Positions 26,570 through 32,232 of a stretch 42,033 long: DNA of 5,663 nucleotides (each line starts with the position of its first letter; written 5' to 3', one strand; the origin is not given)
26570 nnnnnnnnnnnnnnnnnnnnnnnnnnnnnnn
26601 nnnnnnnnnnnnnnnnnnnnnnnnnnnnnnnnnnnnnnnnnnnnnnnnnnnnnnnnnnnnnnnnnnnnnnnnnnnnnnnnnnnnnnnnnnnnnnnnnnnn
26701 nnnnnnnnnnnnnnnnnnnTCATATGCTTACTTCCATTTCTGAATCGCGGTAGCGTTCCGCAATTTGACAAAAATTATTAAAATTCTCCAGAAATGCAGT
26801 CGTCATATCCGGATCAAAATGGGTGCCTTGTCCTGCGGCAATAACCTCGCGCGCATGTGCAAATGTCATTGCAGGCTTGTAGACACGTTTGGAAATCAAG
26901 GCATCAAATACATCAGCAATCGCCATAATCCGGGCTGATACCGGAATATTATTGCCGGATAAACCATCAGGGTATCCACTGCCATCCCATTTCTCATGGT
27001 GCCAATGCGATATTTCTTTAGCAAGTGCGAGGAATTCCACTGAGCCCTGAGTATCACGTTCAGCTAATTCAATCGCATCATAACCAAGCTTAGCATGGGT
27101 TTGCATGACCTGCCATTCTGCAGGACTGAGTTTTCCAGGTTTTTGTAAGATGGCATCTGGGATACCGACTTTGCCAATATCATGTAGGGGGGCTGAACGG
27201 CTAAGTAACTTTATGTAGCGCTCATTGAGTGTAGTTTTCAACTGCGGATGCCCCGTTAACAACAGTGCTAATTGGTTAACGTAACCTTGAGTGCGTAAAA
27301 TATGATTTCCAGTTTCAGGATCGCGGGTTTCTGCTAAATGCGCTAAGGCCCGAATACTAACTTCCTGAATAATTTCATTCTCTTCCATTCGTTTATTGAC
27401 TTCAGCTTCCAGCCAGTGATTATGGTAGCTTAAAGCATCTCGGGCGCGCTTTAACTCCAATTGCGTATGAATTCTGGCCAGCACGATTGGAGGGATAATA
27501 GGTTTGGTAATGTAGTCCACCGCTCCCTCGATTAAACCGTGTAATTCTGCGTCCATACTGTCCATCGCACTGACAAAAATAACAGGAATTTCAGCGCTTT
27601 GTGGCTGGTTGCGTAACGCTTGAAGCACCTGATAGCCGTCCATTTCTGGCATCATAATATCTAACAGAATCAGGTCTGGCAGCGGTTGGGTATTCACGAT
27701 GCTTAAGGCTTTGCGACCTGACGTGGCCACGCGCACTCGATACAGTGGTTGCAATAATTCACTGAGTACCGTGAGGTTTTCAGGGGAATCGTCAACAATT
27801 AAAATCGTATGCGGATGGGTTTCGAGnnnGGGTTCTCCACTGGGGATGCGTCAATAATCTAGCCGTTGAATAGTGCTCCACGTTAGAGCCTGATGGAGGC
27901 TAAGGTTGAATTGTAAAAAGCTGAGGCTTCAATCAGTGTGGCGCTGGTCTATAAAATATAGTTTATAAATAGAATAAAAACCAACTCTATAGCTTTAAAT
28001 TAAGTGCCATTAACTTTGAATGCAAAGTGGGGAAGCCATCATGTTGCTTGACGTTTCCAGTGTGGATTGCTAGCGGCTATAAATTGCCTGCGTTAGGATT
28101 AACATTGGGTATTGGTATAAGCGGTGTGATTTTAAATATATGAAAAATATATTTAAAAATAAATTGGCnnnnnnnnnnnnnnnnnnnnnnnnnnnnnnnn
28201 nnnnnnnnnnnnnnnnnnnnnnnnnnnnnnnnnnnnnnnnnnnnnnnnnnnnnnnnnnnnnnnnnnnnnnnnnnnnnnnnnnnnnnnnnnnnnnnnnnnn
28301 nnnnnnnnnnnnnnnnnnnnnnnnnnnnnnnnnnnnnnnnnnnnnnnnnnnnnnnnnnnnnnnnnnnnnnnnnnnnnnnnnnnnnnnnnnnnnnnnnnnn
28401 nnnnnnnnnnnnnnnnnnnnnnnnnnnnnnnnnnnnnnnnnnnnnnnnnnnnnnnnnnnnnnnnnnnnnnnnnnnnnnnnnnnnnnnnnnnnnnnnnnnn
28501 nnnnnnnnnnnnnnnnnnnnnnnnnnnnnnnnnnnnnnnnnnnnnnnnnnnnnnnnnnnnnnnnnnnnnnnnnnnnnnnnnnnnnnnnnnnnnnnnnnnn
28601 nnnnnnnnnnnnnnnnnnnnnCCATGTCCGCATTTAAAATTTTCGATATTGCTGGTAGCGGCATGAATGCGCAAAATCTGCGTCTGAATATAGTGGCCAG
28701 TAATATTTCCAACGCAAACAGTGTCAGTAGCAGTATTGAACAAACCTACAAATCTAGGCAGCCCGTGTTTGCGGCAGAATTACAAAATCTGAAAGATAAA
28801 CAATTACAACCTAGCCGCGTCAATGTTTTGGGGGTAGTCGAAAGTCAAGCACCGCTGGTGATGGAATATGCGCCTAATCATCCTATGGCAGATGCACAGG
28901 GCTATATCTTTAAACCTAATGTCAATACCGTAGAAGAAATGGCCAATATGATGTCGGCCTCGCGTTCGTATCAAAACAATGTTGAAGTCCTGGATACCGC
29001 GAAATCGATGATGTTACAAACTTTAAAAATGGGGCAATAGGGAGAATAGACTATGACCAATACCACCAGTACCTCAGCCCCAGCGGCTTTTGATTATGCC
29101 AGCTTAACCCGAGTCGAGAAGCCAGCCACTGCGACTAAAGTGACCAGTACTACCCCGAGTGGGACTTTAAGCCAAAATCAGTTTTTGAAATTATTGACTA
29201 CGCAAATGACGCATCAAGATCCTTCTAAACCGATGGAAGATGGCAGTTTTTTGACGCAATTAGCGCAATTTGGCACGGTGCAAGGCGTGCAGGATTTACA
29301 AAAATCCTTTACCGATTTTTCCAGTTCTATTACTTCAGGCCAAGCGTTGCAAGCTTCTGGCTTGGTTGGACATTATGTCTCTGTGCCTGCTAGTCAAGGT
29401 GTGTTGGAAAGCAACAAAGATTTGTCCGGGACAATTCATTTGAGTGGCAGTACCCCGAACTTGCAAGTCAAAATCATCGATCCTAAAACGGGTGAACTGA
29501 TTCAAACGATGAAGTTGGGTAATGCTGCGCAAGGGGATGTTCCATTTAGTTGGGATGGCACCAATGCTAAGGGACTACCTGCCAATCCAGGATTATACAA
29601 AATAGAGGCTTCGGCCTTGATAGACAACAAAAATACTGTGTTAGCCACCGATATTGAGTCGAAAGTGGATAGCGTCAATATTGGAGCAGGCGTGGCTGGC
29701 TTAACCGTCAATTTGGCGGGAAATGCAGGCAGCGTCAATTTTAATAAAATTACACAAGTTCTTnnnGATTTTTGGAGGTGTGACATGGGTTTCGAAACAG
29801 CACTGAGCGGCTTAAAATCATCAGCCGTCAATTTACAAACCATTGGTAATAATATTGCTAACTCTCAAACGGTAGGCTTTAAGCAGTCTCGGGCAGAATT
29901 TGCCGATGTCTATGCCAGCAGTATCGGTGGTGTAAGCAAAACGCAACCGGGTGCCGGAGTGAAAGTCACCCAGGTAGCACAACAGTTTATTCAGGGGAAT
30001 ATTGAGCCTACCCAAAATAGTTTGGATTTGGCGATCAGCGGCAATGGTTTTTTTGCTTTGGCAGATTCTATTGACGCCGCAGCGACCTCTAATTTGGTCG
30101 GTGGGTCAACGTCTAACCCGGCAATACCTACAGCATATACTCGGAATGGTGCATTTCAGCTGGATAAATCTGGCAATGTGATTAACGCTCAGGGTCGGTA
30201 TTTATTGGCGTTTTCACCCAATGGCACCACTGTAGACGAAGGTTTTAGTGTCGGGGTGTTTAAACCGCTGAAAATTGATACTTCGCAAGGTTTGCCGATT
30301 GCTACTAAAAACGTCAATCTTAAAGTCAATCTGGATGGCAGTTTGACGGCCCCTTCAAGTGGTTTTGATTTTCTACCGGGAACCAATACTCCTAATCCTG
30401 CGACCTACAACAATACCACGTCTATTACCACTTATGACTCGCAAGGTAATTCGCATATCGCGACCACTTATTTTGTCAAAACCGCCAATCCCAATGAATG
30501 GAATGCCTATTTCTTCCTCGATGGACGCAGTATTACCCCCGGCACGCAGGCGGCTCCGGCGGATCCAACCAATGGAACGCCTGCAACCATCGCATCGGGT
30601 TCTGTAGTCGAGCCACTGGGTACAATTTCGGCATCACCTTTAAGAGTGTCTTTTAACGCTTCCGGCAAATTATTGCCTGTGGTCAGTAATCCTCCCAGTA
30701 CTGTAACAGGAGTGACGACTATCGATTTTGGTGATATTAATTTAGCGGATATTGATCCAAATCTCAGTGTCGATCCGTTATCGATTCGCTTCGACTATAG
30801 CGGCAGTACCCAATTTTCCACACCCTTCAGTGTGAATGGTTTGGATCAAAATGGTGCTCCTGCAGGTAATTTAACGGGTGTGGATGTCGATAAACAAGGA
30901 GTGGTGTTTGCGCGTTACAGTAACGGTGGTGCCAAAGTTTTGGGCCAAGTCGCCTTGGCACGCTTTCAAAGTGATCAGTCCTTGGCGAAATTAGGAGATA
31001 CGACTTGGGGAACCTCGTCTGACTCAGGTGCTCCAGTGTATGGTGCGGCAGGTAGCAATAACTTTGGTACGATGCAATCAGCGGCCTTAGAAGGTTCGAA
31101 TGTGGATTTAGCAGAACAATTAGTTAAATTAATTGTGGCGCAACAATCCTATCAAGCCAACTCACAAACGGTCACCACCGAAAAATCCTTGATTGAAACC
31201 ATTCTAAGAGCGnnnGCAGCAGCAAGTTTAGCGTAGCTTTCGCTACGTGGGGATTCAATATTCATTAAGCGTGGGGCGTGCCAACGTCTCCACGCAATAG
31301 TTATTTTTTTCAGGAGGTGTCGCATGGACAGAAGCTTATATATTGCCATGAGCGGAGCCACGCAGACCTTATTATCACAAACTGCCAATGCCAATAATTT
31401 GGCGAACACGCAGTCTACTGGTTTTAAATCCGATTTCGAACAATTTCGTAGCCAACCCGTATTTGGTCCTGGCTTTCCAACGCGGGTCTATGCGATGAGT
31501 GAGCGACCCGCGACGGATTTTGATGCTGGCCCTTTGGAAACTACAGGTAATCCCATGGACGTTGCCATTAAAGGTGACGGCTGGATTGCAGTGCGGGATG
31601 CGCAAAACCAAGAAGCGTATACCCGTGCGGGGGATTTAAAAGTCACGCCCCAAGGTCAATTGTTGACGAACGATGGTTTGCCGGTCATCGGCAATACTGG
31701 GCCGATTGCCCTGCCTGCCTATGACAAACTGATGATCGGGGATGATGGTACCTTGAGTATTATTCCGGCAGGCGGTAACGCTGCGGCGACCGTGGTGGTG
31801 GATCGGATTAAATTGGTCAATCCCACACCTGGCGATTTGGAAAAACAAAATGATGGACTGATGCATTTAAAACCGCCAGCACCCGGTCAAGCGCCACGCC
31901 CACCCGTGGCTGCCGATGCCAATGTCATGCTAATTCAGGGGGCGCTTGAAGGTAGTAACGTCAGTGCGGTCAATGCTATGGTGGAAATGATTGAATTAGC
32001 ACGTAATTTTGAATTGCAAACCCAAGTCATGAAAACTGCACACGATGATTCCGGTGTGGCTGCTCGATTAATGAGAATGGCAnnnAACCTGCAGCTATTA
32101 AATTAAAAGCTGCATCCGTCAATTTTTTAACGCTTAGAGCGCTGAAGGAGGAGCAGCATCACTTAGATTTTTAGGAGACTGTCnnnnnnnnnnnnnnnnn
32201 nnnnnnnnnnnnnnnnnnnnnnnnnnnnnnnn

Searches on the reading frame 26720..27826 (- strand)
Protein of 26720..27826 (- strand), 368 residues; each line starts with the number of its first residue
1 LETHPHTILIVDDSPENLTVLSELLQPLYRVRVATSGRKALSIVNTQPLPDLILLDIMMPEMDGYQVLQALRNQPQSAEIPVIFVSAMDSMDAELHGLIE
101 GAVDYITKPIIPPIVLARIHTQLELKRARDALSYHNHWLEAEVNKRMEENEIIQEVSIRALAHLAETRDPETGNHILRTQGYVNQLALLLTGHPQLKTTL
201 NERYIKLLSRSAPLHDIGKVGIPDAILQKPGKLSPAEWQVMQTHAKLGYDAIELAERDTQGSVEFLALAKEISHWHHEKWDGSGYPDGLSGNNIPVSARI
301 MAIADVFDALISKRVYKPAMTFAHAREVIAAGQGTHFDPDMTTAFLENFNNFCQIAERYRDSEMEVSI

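Call 6: search_protein_families(library=pfam, proteins=[window:26720-27826:-], max_evalue=0.001)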
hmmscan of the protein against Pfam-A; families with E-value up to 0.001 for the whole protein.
window:26720-27826:- (368 aa): 3 families
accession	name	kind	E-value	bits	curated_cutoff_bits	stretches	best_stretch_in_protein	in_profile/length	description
PF13487.12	HD_5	-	7.3e-31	107.6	27.2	1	199-340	33-169/170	HD domain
PF00072.30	Response_reg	-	1.9e-25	89.6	30.2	1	8-116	1-107/111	Response regulator receiver domain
PF01966.28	HD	-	4.9e-15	56.3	22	1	173-309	2-115/116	HD domain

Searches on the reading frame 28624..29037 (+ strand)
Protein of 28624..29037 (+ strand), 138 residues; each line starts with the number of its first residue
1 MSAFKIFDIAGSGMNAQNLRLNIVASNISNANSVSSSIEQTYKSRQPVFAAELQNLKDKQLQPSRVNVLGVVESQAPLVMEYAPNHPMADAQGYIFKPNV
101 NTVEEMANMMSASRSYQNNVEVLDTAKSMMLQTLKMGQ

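Call 62: search_protein_families(library=pfam, proteins=[window:28624-29037:+], max_evalue=0.00001)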
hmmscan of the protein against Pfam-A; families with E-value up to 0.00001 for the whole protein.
window:28624-29037:+ (138 aa): 2 families
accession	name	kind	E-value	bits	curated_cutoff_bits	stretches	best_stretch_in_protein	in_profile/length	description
PF06429.18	Flg_bbr_C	-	8.5e-14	51.2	23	1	91-135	1-45/46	Flagellar basal body rod FlgEFG protein C-terminal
PF00460.25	Flg_bb_rod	-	9.2e-07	29.1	20.7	1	8-32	2-26/31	Flagella basal body rod protein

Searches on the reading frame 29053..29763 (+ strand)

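Call 62: search_protein_families(library=pfam, proteins=[window:29053-29763:+], max_evalue=0.00001)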
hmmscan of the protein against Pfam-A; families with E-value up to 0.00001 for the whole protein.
window:29053-29763:+ (237 aa): 3 families
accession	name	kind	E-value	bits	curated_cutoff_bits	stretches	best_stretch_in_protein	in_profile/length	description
PF03963.19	FlgD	-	2.2e-20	73.1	27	1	25-87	12-74/75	Flagellar hook capping protein - N-terminal region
PF13860.13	FlgD_ig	-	1.5e-15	57.3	27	1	122-188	10-75/79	FlgD Ig-like domain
PF13861.12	FLgD_tudor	-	1.1e-11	45.2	26.9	1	97-234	2-58/58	FlgD Tudor-like domain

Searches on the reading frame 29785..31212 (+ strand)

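Call 62: search_protein_families(library=pfam, proteins=[window:29785-31212:+], max_evalue=0.00001)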
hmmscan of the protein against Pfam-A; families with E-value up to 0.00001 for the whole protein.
window:29785-31212:+ (476 aa): 4 families
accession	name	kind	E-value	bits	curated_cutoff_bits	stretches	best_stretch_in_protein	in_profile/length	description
PF07559.19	FlgE_D2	-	1.7e-28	100.4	22.7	1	191-357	10-141/142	Flagellar basal body protein FlaE D2 domain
PF06429.18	Flg_bbr_C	-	5.2e-14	51.9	23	1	431-475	1-45/46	Flagellar basal body rod FlgEFG protein C-terminal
PF22692.1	LlgE_F_G_D1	-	2.2e-09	37.8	27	1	115-188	16-63/64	Flagellar hook protein FlgE/F/G D1 domain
PF00460.25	Flg_bb_rod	-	6.8e-07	29.6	20.7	1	4-33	2-31/31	Flagella basal body rod protein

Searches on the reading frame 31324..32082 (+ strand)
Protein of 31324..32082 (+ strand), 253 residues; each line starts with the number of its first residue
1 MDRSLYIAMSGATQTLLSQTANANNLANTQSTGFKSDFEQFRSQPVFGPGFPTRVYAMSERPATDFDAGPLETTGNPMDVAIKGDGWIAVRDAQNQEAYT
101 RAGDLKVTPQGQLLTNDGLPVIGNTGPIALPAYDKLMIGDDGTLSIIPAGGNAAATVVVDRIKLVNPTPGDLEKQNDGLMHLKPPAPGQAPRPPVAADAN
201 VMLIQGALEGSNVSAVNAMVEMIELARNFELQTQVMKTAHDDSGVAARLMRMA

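Call 62: search_protein_families(library=pfam, proteins=[window:31324-32082:+], max_evalue=0.00001)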
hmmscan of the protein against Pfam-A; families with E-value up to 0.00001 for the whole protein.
window:31324-32082:+ (253 aa): 2 families
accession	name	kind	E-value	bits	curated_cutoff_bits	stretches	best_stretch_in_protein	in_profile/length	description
PF06429.18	Flg_bbr_C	-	6.5e-16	58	23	1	205-248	2-45/46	Flagellar basal body rod FlgEFG protein C-terminal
PF22692.1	LlgE_F_G_D1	-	3e-13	50.2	27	1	81-145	1-63/64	Flagellar hook protein FlgE/F/G D1 domain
